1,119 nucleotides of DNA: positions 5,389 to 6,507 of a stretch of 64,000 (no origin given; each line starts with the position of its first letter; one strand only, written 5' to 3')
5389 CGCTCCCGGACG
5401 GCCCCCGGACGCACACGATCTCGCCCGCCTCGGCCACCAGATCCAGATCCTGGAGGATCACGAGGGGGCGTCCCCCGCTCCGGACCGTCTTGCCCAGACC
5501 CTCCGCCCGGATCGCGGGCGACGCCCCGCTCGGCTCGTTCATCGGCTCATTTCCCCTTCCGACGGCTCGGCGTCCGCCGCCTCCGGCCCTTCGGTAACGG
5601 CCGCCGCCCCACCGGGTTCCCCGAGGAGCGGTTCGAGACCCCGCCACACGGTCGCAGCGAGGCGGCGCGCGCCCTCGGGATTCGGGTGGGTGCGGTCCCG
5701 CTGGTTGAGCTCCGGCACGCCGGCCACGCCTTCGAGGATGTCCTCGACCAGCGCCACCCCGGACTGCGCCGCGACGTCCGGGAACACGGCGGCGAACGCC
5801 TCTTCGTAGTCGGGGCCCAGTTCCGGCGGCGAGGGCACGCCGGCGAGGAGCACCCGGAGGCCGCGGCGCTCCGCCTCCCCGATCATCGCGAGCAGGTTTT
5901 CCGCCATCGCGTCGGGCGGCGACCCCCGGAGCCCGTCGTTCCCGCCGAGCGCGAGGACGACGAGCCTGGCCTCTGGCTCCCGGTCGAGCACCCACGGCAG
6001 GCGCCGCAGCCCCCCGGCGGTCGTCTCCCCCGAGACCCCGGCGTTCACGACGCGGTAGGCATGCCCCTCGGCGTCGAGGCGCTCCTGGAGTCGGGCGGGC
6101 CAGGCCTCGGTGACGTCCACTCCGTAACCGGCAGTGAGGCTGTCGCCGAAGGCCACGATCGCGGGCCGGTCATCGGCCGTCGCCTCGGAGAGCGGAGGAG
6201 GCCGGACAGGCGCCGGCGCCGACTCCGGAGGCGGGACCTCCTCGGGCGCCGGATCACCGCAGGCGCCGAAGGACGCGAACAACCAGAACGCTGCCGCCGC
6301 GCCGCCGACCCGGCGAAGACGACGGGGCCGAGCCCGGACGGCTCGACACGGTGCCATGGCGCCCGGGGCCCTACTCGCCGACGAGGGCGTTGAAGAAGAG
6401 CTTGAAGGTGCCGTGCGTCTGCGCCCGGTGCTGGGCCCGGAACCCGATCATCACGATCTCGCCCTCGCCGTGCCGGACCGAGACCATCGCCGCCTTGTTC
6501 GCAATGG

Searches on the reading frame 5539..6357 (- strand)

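Call 82: search_protein_families(library=pfam, proteins=[window:5539-6357:-], max_evalue=0.01)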
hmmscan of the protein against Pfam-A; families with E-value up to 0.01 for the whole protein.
window:5539-6357:- (272 aa): 3 families
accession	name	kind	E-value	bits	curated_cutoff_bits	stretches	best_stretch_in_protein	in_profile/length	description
PF13472.12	Lipase_GDSL_2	-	1.6e-29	104.1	32.9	1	69-232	1-178/178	GDSL-like Lipase/Acylhydrolase family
PF00657.28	Lipase_GDSL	-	7.2e-17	62.7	23.6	1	67-235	1-206/208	GDSL-like Lipase/Acylhydrolase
PF25182.1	NonGDSL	-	6.3e-07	29.4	80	1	63-171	26-136/220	Non-GDSL lipase-like family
